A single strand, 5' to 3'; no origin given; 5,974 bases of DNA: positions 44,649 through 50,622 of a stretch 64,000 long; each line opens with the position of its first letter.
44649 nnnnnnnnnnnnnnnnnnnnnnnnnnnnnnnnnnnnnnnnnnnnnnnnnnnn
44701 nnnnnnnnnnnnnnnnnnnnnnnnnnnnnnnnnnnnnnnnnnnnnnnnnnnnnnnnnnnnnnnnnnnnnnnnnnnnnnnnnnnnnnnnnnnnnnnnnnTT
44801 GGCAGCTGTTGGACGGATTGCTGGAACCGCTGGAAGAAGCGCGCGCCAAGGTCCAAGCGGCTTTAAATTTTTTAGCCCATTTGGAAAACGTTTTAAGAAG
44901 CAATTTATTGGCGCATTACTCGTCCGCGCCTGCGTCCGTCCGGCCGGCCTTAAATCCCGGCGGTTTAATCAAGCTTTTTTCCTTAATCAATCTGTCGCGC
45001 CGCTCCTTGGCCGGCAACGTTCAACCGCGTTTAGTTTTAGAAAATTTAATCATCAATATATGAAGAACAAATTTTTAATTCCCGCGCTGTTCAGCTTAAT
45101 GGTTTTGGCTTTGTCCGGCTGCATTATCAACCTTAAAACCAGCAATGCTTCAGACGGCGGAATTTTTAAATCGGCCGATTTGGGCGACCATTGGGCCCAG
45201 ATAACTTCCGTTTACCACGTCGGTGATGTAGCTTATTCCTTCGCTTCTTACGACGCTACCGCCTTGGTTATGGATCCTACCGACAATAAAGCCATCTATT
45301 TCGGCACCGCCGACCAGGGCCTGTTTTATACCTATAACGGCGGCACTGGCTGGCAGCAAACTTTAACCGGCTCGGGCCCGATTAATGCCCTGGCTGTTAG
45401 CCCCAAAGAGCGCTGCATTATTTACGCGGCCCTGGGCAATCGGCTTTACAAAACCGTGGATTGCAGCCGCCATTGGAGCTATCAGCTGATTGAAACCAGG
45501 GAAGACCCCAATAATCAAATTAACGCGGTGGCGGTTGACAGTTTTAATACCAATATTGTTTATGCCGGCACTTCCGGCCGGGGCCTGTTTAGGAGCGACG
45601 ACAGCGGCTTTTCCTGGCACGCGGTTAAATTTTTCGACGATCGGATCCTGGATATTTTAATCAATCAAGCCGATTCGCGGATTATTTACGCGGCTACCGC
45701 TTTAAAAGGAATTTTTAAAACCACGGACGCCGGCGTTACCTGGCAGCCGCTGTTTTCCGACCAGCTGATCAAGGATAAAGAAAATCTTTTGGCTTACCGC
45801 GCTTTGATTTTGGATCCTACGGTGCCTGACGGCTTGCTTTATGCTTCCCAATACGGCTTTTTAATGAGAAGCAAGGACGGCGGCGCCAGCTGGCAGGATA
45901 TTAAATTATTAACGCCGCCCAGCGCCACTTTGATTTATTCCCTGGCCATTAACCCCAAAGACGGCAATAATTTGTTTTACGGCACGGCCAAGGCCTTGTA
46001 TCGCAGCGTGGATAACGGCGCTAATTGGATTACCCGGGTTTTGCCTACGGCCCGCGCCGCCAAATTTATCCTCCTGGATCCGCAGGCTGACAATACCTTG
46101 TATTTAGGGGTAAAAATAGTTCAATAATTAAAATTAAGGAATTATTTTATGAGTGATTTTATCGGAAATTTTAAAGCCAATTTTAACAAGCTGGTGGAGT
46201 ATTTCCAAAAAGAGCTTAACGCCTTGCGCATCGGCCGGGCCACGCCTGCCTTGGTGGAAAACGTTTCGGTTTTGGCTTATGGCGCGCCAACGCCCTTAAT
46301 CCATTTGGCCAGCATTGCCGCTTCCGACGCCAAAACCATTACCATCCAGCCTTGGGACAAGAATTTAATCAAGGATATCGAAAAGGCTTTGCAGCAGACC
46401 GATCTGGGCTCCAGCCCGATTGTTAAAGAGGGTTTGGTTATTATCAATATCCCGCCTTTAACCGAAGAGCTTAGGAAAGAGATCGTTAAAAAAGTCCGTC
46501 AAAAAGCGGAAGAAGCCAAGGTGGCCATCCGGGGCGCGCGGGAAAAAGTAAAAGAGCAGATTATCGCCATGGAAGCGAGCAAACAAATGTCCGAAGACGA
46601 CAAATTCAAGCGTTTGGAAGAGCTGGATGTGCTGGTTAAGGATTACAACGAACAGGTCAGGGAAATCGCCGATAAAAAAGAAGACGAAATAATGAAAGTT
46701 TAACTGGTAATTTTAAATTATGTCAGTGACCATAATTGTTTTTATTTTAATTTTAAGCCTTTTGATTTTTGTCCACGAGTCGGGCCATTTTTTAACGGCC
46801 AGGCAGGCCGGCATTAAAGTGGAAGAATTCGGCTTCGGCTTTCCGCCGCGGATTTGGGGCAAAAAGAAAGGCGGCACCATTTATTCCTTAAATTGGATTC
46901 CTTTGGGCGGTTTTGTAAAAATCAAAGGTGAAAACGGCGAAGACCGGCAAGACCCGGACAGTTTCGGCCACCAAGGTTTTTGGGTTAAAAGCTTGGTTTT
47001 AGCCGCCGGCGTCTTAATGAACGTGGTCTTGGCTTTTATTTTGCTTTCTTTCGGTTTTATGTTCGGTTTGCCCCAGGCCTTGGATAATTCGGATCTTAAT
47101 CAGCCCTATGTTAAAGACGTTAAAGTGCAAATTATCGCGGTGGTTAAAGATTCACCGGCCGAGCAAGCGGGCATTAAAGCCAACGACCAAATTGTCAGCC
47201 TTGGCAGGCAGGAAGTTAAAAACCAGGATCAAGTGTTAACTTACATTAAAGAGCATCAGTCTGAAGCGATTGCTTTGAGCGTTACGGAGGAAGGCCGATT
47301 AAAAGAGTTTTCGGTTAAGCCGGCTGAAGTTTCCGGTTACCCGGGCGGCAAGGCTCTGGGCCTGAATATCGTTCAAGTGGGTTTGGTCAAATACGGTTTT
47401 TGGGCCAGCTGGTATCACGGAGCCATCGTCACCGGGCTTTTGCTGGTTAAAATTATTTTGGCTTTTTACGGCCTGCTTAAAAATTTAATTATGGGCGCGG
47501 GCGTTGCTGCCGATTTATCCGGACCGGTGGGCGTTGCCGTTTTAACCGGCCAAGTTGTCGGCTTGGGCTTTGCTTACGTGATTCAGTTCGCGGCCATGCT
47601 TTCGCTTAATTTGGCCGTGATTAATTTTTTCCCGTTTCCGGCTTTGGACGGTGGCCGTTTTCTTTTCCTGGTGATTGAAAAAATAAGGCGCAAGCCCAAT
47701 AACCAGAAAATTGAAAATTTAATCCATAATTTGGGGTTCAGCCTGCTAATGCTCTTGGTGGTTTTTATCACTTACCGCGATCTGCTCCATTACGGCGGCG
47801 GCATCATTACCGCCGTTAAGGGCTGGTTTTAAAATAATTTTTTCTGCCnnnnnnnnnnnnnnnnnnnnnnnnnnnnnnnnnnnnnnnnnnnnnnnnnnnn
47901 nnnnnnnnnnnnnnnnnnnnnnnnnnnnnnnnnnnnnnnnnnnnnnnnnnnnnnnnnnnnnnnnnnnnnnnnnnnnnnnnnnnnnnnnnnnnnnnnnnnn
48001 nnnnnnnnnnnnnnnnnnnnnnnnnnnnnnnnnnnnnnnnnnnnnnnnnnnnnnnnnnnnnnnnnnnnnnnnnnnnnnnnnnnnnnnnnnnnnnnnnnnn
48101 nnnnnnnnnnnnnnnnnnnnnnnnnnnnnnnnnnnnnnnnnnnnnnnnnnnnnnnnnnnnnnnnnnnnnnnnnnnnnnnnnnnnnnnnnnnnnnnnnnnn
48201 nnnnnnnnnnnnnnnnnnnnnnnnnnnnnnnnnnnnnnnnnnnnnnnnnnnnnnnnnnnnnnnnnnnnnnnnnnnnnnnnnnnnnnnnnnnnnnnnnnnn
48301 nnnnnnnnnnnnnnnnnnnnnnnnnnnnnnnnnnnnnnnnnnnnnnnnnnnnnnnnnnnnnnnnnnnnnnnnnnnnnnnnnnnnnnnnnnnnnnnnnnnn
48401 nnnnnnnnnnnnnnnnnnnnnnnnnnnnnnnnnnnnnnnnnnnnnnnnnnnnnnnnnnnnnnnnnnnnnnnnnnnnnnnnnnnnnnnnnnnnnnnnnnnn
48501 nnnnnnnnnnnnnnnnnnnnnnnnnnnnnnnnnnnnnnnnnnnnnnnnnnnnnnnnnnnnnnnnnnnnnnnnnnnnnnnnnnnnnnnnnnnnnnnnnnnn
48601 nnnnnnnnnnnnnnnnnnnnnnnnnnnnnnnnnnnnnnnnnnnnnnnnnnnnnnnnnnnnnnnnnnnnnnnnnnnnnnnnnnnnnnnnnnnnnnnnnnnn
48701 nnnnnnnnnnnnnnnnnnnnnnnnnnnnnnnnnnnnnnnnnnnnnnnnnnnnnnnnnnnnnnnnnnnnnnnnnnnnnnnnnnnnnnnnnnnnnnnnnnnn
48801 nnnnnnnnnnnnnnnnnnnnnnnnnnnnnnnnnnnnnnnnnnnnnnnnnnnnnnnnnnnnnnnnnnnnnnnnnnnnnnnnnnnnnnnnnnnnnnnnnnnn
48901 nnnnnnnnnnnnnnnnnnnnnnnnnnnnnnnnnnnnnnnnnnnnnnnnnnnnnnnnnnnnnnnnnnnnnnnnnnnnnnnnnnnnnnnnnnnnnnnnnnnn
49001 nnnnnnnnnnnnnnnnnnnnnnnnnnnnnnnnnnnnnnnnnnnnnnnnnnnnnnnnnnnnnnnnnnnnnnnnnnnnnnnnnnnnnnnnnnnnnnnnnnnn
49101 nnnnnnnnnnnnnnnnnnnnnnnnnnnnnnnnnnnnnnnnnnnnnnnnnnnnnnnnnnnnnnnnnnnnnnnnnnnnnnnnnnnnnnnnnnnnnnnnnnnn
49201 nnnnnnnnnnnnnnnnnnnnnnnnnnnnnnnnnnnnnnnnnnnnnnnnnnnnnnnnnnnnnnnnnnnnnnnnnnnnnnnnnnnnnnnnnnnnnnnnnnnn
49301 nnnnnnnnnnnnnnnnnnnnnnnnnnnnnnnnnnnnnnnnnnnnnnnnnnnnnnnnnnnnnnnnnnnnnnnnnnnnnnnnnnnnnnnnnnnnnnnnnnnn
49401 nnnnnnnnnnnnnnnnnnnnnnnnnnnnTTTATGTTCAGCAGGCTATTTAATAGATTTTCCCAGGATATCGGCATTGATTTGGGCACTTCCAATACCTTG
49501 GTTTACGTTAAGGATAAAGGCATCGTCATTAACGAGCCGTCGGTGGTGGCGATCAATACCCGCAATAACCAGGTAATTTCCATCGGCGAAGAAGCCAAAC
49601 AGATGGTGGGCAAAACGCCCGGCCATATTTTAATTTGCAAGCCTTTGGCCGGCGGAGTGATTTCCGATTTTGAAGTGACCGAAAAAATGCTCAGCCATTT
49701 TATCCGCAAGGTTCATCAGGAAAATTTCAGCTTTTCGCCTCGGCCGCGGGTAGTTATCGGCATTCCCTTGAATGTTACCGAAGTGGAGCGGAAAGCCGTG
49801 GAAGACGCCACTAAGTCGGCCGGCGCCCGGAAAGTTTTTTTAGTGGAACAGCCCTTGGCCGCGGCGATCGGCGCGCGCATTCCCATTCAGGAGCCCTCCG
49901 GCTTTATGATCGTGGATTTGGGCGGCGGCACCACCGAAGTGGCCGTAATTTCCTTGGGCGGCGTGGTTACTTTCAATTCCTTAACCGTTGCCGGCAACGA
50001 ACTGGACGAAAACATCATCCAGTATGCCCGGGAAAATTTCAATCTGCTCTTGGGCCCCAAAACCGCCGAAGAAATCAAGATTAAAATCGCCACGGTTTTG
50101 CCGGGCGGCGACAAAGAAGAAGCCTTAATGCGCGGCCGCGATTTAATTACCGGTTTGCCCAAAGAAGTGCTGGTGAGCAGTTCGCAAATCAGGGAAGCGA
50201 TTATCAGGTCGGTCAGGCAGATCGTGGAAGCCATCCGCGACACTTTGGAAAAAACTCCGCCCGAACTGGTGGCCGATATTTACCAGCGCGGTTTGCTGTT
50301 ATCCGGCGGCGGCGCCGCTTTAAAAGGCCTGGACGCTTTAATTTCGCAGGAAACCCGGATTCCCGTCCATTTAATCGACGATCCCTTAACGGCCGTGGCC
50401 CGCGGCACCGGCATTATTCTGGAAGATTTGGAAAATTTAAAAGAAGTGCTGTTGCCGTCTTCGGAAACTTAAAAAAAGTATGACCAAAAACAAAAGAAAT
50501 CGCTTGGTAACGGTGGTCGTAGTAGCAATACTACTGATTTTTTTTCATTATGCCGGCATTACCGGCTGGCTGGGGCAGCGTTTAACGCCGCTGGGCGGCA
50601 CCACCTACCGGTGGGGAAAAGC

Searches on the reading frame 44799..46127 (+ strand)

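Call 73: search_protein_families(library=pfam, proteins=[window:44799-46127:+], max_evalue=0.0001)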
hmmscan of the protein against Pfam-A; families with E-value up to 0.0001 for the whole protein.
window:44799-46127:+ (442 aa): 2 families
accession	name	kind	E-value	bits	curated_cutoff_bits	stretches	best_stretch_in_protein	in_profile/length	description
PF15902.12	Sortilin-Vps10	-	6.6e-21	75.1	33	2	263-325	3-67/446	Sortilin, neurotensin receptor 3,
PF14870.12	PSII_BNR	-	2.6e-09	37.2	27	1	283-418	20-145/303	Photosynthesis system II assembly factor YCF48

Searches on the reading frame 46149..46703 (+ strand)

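Call 74: search_protein_families(library=pfam, proteins=[window:46149-46703:+], max_evalue=0.0001)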
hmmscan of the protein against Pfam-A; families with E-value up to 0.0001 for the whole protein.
window:46149-46703:+ (184 aa): 1 family
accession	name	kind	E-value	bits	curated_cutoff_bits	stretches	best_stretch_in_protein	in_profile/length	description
PF01765.24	RRF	-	2.3e-50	171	29.7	1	19-182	1-164/164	Ribosome recycling factor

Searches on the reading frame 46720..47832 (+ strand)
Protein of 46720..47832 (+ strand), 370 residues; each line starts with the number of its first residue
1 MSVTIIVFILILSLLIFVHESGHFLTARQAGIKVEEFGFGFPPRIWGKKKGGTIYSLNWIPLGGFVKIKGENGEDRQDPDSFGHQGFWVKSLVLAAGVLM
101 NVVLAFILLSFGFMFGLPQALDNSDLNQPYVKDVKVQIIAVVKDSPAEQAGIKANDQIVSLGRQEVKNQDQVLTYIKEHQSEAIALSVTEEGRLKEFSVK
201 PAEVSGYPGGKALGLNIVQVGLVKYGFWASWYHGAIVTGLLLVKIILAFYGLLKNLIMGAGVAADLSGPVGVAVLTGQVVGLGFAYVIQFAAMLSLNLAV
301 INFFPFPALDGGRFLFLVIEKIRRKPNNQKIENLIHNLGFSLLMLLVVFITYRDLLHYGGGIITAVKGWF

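Call 74: search_protein_families(library=pfam, proteins=[window:46720-47832:+], max_evalue=0.0001)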
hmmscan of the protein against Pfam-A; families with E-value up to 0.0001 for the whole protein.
window:46720-47832:+ (370 aa): 5 families
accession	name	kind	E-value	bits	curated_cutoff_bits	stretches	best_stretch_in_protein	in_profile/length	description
PF02163.28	Peptidase_M50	-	7.9e-52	176.2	27.2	1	8-346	2-221/221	Peptidase family M50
PF17820.7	PDZ_6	-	1.1e-09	38.3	27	1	138-188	2-52/54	PDZ domain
PF13180.12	PDZ_2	-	2.8e-08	34.4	27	1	135-200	13-79/80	PDZ domain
PF04495.20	GRASP55_65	-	2.8e-06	28.1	27.7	1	133-217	42-127/138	GRASP55/65 PDZ-like domain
PF00595.29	PDZ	-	6.7e-06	26.8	23.2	1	128-180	23-73/81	PDZ domain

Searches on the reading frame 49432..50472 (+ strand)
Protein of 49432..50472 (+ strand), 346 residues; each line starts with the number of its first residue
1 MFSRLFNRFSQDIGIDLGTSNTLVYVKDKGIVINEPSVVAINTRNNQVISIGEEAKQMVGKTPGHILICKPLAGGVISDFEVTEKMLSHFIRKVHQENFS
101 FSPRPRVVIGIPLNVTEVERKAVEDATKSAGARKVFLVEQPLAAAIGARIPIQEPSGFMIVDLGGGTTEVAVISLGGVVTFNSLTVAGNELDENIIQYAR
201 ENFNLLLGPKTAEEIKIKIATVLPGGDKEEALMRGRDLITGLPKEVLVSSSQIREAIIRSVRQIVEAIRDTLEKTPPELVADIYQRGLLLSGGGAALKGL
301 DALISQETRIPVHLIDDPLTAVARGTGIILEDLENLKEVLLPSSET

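Call 74: search_protein_families(library=pfam, proteins=[window:49432-50472:+], max_evalue=0.0001)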
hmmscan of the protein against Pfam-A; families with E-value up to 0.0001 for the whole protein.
window:49432-50472:+ (346 aa): 4 families
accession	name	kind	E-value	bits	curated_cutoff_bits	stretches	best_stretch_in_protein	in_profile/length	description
PF06723.19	MreB_Mbl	-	3.5e-138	460.3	27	1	11-337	2-326/327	MreB/Mbl protein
PF00012.26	HSP70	-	5.7e-14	51.7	20.6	1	107-204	136-239/599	Hsp70 protein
PF00022.25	Actin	-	1.1e-10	41.1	27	1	15-206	9-193/410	Actin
PF14450.12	FtsA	-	6.7e-10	39.9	31.8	1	160-315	2-110/127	Cell division protein FtsA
